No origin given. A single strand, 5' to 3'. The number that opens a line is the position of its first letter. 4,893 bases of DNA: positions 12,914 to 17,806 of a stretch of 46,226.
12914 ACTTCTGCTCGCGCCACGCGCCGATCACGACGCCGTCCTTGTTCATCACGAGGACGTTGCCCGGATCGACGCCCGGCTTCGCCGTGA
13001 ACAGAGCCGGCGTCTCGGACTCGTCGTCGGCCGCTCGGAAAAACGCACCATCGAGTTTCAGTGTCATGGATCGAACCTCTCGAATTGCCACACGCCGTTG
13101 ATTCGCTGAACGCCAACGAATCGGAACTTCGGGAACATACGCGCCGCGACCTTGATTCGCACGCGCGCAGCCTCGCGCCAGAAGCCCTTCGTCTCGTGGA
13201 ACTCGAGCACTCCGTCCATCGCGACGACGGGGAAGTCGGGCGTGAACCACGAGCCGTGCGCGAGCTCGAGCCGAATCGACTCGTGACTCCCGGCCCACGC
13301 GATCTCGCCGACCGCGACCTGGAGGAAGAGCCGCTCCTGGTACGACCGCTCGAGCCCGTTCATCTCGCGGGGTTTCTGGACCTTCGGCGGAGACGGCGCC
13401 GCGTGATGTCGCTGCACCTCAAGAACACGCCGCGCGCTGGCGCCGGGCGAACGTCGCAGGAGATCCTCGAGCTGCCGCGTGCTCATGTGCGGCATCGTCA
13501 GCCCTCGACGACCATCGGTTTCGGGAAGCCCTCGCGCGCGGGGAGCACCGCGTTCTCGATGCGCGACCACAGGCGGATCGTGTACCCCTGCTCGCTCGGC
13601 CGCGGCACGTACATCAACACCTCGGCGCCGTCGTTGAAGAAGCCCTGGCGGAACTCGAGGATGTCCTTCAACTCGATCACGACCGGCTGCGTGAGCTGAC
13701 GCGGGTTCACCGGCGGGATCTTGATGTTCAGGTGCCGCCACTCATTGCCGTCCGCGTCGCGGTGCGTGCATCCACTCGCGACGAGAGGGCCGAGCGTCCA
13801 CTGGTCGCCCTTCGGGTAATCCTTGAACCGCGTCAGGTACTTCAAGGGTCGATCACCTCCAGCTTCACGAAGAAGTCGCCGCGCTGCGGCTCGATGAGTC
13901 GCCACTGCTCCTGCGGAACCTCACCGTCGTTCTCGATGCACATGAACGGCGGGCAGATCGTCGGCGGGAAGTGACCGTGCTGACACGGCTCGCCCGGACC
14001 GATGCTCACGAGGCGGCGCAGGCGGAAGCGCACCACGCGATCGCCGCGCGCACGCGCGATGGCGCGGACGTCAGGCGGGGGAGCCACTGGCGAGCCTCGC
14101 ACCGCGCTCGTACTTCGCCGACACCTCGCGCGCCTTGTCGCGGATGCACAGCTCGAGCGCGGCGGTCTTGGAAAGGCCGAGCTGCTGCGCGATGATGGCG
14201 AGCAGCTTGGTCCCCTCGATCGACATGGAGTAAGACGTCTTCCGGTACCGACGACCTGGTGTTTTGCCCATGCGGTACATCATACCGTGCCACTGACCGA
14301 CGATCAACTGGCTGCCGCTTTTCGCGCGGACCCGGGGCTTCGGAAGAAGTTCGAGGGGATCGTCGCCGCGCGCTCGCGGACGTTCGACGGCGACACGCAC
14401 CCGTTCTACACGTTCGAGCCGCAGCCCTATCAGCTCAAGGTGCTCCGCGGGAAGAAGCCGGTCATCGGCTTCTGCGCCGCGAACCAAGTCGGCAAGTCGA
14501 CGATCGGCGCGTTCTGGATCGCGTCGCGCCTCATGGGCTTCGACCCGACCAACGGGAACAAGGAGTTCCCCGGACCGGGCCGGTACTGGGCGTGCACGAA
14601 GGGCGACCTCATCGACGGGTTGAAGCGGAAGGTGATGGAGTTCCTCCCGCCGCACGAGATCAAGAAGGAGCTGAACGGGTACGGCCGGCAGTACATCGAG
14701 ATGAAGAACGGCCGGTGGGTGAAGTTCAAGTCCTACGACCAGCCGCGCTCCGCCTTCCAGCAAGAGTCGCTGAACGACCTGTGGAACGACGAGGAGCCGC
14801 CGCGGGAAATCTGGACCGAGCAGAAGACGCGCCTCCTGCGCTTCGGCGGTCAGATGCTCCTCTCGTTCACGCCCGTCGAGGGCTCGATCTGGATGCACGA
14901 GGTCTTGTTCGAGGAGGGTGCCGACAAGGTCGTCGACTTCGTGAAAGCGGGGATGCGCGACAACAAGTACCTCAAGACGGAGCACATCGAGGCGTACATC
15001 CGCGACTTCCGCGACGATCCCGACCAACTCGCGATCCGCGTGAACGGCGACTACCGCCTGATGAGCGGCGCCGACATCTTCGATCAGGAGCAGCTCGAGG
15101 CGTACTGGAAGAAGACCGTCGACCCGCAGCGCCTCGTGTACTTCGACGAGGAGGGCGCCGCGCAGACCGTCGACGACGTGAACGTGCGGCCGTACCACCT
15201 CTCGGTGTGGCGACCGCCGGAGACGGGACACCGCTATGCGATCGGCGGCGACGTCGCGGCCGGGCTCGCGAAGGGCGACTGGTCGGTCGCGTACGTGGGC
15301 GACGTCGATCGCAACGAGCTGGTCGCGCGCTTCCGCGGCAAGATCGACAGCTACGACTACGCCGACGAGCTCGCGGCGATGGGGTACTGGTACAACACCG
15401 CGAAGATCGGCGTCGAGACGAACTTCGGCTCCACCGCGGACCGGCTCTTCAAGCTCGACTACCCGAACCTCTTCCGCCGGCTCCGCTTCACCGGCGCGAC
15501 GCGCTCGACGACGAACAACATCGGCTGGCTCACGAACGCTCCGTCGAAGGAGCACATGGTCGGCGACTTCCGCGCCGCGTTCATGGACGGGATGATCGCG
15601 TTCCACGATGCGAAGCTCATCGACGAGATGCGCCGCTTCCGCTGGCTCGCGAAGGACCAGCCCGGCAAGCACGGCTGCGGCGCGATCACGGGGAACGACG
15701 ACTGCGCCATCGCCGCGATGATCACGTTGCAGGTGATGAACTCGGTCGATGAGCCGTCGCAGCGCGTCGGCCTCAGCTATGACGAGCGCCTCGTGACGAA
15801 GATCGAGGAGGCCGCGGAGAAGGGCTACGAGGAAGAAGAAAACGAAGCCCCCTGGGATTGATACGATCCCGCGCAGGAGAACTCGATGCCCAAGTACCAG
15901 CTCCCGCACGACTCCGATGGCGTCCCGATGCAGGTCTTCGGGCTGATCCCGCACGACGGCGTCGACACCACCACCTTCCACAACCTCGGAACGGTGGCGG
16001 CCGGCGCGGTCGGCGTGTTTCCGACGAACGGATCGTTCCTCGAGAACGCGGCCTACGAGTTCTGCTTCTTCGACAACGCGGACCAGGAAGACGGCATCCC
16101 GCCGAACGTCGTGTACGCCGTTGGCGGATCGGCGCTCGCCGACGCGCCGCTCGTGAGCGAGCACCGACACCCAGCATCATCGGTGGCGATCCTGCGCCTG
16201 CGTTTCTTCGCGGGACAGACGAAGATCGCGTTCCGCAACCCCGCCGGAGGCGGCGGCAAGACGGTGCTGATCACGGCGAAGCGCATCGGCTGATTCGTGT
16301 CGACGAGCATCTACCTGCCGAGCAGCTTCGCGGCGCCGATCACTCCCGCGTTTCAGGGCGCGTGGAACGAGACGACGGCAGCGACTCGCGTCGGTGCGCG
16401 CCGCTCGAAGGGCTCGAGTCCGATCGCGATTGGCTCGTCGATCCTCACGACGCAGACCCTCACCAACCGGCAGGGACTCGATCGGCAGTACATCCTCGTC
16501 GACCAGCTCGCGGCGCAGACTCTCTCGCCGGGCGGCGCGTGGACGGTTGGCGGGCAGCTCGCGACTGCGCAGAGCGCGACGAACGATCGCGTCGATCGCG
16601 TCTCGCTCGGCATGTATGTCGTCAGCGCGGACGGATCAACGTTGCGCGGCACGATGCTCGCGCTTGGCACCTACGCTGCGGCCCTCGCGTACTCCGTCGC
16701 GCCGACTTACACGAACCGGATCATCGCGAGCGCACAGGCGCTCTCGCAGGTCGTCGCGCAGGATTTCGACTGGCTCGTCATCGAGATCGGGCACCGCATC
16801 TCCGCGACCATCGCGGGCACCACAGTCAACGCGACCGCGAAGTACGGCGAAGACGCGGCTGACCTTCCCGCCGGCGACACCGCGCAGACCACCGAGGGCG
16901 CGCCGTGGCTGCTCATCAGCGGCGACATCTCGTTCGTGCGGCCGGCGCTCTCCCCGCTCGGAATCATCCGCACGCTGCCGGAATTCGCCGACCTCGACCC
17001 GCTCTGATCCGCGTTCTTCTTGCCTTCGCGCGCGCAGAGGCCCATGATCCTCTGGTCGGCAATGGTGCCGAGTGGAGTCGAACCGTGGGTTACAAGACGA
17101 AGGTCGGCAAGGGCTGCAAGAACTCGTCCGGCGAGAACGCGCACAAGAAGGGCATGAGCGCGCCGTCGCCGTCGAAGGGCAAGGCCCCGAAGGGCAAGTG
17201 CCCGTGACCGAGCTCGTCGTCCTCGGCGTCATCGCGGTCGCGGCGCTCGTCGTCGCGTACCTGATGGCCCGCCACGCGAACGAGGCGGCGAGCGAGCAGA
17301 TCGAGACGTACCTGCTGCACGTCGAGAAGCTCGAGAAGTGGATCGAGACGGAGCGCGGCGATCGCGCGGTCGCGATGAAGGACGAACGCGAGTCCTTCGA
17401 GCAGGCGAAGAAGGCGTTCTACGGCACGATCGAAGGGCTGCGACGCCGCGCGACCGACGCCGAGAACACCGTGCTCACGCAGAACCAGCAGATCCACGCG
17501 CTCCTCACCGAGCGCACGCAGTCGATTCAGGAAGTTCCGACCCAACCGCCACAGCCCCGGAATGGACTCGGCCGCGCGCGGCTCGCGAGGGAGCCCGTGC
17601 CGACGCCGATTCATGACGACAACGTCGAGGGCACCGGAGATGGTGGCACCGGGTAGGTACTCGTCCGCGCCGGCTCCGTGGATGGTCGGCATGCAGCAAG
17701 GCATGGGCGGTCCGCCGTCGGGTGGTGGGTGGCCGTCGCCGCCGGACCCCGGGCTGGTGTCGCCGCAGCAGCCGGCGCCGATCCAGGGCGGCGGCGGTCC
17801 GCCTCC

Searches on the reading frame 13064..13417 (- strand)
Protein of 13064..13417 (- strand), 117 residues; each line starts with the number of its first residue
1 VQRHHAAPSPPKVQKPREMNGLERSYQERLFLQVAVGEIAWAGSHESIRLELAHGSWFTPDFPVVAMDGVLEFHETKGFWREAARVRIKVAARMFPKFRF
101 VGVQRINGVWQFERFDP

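Call 14: search_protein_families(library=pfam, max_evalue=0.01, proteins=[window:13064-13417:-])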
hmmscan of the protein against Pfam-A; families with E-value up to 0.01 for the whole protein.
window:13064-13417:- (117 aa): 0 families

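Call 37: search_protein_families(library=phrogs, max_evalue=0.001, proteins=[window:13064-13417:-])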
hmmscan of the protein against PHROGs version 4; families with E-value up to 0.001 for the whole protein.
window:13064-13417:- (117 aa): 2 families
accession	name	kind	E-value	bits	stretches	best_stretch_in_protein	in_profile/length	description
phrog_18669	-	unknown function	4.9e-13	49.7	1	68-114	4-53/54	-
phrog_190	-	DNA, RNA and nucleotide metabolism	4.7e-05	23.8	1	19-96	191-275/338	Holliday junction resolvase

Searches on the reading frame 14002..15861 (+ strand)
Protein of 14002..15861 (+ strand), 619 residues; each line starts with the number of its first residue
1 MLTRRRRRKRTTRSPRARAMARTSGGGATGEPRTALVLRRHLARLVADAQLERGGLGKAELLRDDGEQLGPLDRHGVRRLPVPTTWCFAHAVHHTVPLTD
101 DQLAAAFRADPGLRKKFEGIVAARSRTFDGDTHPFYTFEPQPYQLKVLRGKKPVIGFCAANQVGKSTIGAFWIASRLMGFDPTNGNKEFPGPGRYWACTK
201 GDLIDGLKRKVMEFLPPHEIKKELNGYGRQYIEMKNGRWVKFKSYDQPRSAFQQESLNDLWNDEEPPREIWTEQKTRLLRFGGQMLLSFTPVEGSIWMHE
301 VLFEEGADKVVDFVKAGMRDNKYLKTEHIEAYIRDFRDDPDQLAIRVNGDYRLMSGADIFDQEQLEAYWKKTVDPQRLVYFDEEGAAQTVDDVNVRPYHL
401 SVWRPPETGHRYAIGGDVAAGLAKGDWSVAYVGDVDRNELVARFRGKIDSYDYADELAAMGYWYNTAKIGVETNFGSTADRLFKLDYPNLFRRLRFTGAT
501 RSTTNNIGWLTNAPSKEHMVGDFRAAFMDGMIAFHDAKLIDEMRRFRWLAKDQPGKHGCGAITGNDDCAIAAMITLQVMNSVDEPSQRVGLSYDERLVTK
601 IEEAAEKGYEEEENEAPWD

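Call 14: search_protein_families(library=pfam, max_evalue=0.01, proteins=[window:14002-15861:+])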
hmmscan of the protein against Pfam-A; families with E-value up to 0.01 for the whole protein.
window:14002-15861:+ (619 aa): 2 families
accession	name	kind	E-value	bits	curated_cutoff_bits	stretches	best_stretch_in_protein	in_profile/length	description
PF03237.21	Terminase_6N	-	3.3e-08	33.9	22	1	158-352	3-188/215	Terminase large subunit, T4likevirus-type, N-terminal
PF04466.19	Terminase_3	-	4.3e-05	23.6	23.2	1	232-349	74-200/201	Phage terminase large subunit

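Call 17: search_dna_similar(query=window:14287-15861:+, collection=phages, mode=protein, max_rows=15)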
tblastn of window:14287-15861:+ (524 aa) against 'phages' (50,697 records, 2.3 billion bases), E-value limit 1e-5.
Records with a match: 134; places in all: 134; records where one place covers at least 80% of the query: 0.
Best place of each record, by identity: <60% 134.
By first word of the organism name: Vibrio 103; Caudoviricetes 9; Arthrobacter 8; Microcystis 2; uncultured 2; Shigella 2; Megaira 1; Roseobacter 1; Achromobacter 1; StxXX-converting 1; and 4 more.
By host as written in the record: - 111; Arthrobacter sp. ATCC 21022 8; Shigella sonnei 2; Vibrio fischeri 12A4 2; Microcystis elabens 1; Candidatus Megaira polyxenophila 1; Rhodobacteraceae bacterium FZCC0042 1; Achromobacter sp. 1; and 7 more.
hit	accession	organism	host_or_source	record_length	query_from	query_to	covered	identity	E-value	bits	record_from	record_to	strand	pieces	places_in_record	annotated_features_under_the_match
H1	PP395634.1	Microcystis phage Mel-JY01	Microcystis elabens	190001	112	483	71%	24.2%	4e-8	62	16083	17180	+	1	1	large terminase protein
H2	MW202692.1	Caudoviricetes sp.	Manatee Spring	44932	239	485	47%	29.8%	4e-11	72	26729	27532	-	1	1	terminase large subunit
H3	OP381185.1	Megaira polyxenophila phage MAnkyphage_25.80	Candidatus Megaira polyxenophila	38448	40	283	47%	26.4%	4e-8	62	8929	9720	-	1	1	terminase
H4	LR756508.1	uncultured phage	metagenomic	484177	245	486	46%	26.7%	2e-6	57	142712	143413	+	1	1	record has no annotation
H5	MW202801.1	Caudoviricetes sp.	Manatee Spring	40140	304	483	34%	34.8%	1e-18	96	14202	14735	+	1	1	terminase large subunit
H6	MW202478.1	Caudoviricetes sp.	Manatee Spring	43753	44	262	42%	27.9%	3e-9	66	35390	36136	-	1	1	large terminase protein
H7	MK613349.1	Roseobacter phage CRP-7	Rhodobacteraceae bacterium FZCC0042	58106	258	479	42%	27.3%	1e-9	67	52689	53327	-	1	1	terminase large subunit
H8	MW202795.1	Caudoviricetes sp.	Manatee Spring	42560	43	265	43%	26.9%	3e-13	79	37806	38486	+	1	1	large terminase protein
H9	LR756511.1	uncultured phage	metagenomic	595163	305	487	35%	32.8%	2e-11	73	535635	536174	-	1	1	record has no annotation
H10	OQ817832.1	Achromobacter phage CF418P1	Achromobacter sp.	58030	62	262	38%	29.7%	1e-9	67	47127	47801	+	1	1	terminase large subunit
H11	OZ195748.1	Vibrio phage K249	Seawater and oysters mix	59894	304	486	35%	32.1%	2e-10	70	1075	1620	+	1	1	hypothetical protein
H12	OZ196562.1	Vibrio phage K248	Seawater and oysters mix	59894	304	486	35%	32.1%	2e-10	70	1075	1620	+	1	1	hypothetical protein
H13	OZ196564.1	Vibrio phage K250 g1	Seawater and oysters mix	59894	304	486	35%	32.1%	2e-10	70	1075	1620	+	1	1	hypothetical protein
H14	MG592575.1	Vibrio phage 1.205.O._10N.222.51.A7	Vibrio tasmaniensis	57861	304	486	35%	32.1%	2e-10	70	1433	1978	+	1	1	terminase large subunit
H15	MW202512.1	Caudoviricetes sp.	Manatee Spring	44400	43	270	44%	25.4%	2e-6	57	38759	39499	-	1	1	large terminase protein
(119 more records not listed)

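Call 68: find_related_loci(query=window:14287-15861:+, collection=genome_contigs, flank=10000)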
Query window:14287-15861:+ (524 aa) in genome_contigs; peptide patterns used: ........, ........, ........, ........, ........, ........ (x = any residue, [..] = any of these).
56 stretches matched a pattern, but none encodes a relative of the query by tblastn (E <= 1e-3).
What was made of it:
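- On Chromosomal-type parS site: No relatives were found in the reference genomes (call 68).
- Tried and rejected: The large terminase scan of reference genomes found nothing (call 68).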

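Call 69: find_homologous_proteins(query=window:14287-15861:+, max_evalue=1e-20)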
Query window:14287-15861:+ (524 aa): 7 proteins with E <= 1e-20 among 7060 candidates.
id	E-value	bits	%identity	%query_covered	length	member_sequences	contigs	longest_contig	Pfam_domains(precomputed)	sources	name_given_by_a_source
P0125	0.0e+0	1236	100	100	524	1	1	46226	PF03237.22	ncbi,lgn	-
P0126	6.1e-294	994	80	100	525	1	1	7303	PF03237.22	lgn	-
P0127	1.6e-160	554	51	97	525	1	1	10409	PF04466.20,PF03237.22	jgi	jgi:phage terminase large subunit-like protein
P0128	4.2e-157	542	48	99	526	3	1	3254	PF03237.22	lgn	-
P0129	2.0e-126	441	42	98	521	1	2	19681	PF04466.20,PF03237.22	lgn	-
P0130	5.4e-124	433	42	98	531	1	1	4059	PF03237.22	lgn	-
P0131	1.4e-122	429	44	92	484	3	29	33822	PF03237.22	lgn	-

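Call 70: find_encoding_contigs(protein=P0126, flank=10000, max_places=3)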
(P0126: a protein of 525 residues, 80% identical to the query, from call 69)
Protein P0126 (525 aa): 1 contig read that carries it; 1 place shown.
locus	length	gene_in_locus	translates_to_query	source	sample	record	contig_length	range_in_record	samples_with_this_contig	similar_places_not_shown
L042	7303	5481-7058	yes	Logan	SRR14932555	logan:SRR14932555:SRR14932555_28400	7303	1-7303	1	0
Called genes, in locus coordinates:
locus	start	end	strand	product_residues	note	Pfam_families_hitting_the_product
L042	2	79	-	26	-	?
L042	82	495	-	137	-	PF23864:DUF7222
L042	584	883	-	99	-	-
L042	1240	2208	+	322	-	-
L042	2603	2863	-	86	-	-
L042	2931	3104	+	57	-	-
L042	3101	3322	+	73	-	-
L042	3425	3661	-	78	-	-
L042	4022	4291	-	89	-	-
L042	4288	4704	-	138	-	PF06356:DUF1064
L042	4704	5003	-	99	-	-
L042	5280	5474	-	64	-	-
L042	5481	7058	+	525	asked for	PF03237:Terminase_6N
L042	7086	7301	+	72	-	?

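Call 71: find_encoding_contigs(protein=P0127, flank=10000, max_places=3)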
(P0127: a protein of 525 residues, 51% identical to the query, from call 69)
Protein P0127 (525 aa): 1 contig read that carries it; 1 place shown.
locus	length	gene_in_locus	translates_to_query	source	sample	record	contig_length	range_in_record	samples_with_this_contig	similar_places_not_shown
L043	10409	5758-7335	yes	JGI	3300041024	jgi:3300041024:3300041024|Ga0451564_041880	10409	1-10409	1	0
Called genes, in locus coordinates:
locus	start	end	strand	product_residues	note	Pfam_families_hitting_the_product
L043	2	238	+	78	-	?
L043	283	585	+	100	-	-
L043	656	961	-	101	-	-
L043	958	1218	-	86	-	-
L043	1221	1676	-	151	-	-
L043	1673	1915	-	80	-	-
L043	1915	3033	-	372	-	PF13229:Beta_helix (weak)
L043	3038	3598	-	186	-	-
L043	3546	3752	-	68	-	-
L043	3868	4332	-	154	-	-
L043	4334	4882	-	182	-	PF05866:RusA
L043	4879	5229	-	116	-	-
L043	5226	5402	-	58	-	-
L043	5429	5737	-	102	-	-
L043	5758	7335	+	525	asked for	PF03237:Terminase_6N, PF04466:Terminase_3 (weak)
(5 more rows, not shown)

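Call 76: find_encoding_contigs(protein=P0131, flank=10000, max_places=4)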
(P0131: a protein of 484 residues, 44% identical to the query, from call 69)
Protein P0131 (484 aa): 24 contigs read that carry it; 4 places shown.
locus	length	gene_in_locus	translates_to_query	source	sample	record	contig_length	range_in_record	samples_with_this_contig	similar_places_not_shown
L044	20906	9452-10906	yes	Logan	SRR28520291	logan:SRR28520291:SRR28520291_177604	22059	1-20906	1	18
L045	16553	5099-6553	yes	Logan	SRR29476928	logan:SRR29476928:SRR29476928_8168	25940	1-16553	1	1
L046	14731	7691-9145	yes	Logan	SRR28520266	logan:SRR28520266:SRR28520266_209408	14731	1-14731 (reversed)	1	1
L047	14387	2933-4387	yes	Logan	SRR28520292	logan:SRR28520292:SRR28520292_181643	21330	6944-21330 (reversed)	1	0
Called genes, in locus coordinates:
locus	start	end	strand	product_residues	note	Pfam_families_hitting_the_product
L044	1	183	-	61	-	?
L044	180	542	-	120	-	PF27050:Phage_P22_Y8K6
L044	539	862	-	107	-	-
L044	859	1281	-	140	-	-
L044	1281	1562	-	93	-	-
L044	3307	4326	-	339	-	-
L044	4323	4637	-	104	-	PF00166:Cpn10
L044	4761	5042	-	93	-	-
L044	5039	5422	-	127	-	-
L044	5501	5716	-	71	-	-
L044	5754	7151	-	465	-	-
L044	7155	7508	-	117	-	-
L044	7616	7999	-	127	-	-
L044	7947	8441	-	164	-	-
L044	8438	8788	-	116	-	-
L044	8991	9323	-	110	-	-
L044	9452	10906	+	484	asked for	PF03237:Terminase_6N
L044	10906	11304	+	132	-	-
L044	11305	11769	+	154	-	-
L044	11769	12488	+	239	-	-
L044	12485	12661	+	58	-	-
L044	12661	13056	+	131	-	-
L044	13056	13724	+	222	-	-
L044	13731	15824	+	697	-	-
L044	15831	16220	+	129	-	-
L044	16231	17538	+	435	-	-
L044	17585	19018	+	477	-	-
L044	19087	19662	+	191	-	-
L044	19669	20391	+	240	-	-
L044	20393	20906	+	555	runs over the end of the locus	?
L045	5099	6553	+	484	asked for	PF03237:Terminase_6N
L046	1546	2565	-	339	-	-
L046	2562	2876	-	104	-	PF00166:Cpn10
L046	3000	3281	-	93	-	-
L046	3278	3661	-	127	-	-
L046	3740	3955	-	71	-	-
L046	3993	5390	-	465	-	-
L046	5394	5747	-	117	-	-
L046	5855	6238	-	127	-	-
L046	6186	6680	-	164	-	-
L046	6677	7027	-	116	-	-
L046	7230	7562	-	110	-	-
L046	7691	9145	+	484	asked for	PF03237:Terminase_6N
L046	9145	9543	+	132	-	-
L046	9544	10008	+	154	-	-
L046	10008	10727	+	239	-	-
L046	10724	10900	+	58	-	-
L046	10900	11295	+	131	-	-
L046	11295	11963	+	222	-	-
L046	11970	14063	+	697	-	-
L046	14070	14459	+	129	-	-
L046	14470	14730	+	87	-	?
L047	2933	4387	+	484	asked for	PF03237:Terminase_6N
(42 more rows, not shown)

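Call 77: find_encoding_contigs(protein=P0129, flank=10000, max_places=2)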
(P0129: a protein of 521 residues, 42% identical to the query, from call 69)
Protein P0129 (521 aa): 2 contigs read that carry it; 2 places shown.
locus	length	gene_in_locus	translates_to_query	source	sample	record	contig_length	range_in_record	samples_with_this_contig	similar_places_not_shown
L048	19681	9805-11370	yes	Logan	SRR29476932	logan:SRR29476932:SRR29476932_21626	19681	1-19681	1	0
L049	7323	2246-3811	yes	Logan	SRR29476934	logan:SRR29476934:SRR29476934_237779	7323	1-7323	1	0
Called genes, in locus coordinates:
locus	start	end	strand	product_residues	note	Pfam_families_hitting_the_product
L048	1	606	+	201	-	?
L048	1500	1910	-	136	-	-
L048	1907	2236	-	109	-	PF24729:Acb2_Tad1_hairpin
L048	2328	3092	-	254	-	-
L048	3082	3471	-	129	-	-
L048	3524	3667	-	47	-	-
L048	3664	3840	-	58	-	-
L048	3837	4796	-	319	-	-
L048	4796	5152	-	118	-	PF00166:Cpn10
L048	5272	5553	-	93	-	-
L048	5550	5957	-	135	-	-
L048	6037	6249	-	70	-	-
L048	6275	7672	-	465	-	-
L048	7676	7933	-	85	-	-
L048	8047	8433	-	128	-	-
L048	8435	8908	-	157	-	-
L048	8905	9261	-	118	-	-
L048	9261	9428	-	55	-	-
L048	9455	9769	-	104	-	-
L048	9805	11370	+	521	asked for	PF03237:Terminase_6N, PF04466:Terminase_3 (weak)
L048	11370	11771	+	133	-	-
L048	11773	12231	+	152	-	-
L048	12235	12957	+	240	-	-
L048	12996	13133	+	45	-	-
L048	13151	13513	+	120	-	-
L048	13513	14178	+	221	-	-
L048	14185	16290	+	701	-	-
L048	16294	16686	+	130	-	-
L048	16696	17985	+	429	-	-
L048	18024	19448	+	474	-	-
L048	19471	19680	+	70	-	?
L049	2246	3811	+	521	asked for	PF03237:Terminase_6N, PF04466:Terminase_3 (weak)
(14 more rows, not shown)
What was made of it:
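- The gap persists even though the neighbouring genes differ (calls 70, 76, 77).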

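Call 114: search_protein_families(library=pfam, max_evalue=0.1, proteins=[L042:584-883:-, L042:82-495:-, L042:2603-2863:-, L044:1281-1562:-, L044:859-1281:-, L044:3307-4326:-, L044:5754-7151:-, L048:1500-1910:-, L048:2328-3092:-, L048:3837-4796:-])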
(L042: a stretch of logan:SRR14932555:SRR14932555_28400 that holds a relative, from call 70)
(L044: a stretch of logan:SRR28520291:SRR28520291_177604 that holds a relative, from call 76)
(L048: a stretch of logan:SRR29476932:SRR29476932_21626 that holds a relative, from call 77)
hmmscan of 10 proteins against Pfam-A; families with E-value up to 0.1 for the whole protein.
L042:584-883:- (99 aa): 0 families

L042:82-495:- (137 aa): 1 family
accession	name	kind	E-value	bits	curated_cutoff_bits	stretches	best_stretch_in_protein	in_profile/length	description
PF23864.1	DUF7222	-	7.5e-16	58.8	27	1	45-131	17-104/108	Domain of unknown function (DUF7222)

L042:2603-2863:- (86 aa): 0 families

L044:1281-1562:- (93 aa): 0 families

L044:859-1281:- (140 aa): 0 families

L044:3307-4326:- (339 aa): 0 families

L044:5754-7151:- (465 aa): 0 families

L048:1500-1910:- (136 aa): 0 families

L048:2328-3092:- (254 aa): 2 families
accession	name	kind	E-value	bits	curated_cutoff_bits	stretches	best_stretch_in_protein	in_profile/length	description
PF03915.18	AIP3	-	0.012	15.3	31.6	1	136-222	169-257/406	Actin interacting protein 3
PF00625.27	Guanylate_kin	-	0.047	13.8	25.2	1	151-225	67-143/182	Guanylate kinase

L048:3837-4796:- (319 aa): 0 families

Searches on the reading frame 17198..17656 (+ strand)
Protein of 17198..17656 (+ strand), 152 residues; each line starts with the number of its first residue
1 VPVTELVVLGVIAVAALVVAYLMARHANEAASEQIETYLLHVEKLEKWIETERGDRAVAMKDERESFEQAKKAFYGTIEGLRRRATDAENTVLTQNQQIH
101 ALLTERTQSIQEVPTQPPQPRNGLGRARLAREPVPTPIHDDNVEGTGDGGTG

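Call 35: search_protein_families(library=pfam, max_evalue=0.01, proteins=[window:17198-17656:+])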
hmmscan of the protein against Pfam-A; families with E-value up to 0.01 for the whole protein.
window:17198-17656:+ (152 aa): 1 family
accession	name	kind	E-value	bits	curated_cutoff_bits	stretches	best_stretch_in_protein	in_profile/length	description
PF17231.7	DUF5305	-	0.0074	16.2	29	0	6-51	120-165/217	Family of unknown function (DUF5305)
